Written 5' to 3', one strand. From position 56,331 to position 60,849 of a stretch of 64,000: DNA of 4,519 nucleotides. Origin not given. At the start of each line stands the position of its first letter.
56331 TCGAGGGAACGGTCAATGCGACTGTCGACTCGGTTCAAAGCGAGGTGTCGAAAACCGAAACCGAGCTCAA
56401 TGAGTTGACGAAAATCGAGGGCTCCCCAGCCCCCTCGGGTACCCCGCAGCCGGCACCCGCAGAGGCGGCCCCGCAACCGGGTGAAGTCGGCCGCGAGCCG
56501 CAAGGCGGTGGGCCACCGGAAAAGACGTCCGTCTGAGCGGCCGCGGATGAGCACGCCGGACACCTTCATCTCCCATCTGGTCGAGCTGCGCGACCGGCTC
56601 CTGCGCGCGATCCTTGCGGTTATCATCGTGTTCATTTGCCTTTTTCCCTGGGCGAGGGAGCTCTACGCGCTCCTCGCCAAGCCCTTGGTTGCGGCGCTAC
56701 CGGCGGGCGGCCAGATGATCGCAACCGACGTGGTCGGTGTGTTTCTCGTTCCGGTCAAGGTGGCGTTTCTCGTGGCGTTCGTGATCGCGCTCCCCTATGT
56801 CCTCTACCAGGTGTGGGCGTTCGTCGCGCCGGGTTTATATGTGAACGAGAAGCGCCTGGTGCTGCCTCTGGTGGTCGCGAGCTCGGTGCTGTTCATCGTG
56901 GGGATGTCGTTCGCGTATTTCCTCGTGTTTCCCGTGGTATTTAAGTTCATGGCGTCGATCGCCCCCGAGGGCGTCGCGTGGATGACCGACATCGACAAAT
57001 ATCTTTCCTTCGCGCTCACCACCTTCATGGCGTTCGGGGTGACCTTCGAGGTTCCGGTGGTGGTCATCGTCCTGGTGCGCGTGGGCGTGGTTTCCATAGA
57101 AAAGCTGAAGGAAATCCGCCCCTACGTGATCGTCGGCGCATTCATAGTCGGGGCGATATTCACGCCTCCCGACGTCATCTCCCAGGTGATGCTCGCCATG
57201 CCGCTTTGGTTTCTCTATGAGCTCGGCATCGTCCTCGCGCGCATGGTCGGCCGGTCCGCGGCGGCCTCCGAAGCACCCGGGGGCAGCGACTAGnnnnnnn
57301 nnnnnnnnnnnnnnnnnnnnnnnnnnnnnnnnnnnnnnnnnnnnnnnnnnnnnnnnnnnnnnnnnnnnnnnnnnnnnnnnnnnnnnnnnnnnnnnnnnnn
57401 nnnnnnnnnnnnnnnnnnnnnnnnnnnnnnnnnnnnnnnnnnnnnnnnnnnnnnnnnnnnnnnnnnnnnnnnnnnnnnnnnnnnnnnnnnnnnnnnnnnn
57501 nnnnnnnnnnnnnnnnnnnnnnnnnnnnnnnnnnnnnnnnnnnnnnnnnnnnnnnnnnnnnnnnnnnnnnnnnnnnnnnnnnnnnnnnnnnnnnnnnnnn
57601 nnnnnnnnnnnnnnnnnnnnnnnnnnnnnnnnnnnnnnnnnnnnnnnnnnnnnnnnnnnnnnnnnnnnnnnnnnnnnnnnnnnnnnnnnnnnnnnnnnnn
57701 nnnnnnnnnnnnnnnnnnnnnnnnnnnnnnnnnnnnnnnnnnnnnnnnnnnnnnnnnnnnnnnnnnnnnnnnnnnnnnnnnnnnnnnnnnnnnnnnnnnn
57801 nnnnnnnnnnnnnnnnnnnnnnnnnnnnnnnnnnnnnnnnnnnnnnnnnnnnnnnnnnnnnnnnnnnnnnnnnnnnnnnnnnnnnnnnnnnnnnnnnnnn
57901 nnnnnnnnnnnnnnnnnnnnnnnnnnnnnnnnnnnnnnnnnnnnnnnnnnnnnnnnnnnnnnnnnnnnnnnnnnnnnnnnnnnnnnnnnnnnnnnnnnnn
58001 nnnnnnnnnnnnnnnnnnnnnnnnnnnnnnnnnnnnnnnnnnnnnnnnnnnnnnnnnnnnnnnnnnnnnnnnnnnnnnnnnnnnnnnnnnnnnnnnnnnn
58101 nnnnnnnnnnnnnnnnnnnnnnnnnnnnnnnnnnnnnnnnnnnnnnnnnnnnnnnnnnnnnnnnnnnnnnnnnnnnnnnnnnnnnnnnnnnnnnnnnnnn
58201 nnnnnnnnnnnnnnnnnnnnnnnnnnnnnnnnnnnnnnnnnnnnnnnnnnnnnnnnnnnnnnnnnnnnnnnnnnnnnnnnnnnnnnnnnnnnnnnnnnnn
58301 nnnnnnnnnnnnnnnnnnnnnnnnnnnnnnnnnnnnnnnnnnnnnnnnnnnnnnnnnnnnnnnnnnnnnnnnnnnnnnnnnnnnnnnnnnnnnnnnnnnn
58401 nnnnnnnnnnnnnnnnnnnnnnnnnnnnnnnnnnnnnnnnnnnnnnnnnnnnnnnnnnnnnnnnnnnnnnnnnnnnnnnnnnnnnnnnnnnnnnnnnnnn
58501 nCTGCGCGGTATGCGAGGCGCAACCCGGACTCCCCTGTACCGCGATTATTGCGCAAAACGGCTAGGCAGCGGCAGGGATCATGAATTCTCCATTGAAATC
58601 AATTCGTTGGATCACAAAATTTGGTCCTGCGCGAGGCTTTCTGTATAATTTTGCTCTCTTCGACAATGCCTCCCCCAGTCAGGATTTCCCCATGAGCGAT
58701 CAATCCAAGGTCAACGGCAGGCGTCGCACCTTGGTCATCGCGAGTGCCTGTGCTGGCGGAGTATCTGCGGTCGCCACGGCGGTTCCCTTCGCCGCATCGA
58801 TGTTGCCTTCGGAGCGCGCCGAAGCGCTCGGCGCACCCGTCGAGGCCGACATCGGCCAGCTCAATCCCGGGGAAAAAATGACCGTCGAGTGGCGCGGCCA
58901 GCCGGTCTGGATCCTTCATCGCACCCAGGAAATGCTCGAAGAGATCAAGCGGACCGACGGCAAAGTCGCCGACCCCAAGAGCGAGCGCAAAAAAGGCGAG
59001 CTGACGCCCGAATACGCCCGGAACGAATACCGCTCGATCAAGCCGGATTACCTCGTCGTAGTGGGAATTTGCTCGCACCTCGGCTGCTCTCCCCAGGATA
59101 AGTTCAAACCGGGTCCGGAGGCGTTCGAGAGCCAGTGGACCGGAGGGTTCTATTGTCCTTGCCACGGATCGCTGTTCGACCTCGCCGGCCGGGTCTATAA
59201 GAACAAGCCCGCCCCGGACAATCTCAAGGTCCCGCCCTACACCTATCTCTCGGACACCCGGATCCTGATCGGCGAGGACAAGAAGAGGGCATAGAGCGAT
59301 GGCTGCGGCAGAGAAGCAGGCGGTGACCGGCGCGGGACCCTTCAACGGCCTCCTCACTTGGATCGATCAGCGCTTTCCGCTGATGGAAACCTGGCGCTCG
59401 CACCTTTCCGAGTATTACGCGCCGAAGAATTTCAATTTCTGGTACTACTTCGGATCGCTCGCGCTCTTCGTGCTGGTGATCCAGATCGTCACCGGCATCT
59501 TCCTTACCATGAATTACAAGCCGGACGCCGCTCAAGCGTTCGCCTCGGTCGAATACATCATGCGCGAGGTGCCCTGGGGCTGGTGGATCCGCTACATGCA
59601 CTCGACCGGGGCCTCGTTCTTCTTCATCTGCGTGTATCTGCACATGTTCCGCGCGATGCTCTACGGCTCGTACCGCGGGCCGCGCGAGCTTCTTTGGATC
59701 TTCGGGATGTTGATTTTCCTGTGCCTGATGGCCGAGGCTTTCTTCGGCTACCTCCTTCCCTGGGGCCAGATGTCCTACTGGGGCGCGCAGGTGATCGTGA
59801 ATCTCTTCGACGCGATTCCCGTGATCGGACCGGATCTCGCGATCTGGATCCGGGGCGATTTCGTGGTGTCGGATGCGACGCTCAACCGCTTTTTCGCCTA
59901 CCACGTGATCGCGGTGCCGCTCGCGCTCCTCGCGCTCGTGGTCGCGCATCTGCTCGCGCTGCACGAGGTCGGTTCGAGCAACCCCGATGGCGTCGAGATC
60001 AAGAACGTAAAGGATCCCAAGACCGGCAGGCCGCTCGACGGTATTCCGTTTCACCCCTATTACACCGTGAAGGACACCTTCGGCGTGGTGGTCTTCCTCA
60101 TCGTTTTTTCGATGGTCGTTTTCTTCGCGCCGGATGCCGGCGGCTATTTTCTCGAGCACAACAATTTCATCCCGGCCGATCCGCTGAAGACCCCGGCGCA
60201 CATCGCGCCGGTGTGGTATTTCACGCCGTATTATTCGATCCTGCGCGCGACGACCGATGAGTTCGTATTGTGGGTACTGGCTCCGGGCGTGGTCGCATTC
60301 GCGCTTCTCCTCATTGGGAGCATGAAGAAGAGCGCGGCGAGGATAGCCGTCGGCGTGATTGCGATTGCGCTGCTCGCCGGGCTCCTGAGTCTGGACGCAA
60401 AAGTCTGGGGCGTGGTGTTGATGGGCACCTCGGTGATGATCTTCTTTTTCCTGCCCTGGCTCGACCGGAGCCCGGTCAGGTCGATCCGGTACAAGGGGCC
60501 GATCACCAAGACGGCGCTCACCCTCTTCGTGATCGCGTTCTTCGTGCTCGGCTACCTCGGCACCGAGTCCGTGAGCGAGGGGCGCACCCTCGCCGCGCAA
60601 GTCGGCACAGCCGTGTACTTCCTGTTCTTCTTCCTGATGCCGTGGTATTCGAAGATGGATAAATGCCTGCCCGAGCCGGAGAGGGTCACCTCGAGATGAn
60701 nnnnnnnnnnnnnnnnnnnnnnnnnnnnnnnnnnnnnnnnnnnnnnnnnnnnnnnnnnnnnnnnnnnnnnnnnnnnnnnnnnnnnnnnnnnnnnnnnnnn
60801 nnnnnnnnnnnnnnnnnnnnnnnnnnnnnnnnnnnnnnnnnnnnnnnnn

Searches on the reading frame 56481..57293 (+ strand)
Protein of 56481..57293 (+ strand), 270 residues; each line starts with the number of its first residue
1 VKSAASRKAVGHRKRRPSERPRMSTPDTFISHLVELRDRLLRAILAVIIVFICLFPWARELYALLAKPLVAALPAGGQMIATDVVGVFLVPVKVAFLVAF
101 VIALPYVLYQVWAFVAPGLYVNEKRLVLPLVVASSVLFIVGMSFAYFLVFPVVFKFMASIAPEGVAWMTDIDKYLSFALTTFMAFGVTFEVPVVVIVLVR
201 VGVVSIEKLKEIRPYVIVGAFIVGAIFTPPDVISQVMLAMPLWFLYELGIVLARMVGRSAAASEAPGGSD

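Call 46: search_protein_families(library=ncbifam, proteins=[window:56481-57293:+], max_evalue=1e-10)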
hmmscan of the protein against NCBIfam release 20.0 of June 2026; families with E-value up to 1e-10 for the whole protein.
window:56481-57293:+ (270 aa): 3 families
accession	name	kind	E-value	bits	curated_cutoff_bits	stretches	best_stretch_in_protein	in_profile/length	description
NF008174.0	PRK10921.1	equivalog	6.2e-88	294.7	432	1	28-258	8-239/258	Sec-independent protein translocase subunit TatC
TIGR00945.1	tatC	equivalog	1e-70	238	132.7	1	30-246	2-215/215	twin-arginine translocase subunit TatC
TIGR01912.1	TatC-Arch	equivalog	1.8e-46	158.7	192.6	1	33-256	6-232/234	Sec-independent protein translocase TatC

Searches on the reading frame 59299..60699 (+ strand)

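Call 46: search_protein_families(library=ncbifam, proteins=[window:59299-60699:+], max_evalue=1e-10)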
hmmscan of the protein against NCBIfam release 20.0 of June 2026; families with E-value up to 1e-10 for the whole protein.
window:59299-60699:+ (466 aa): 4 families
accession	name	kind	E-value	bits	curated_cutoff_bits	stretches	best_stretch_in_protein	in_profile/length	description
NF002990.0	PRK03735.1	subfamily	2.1e-56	191.2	325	1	18-229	5-222/223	cytochrome b6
NF040969.1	cytb_ExtP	equivalog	3e-52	177.4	290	1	43-226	19-202/205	selenite/tellurite reduction operon b-type cytochrome ExtP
NF050120.1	bc1_QcrB_actin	exception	4e-32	111.7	500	1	21-323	1-306/458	cytochrome bc1 complex cytochrome b subunit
NF041076.1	cyt_b_SoxC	equivalog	8.8e-20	71.1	740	1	45-220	24-194/542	proton pump complex cytochrome B SoxC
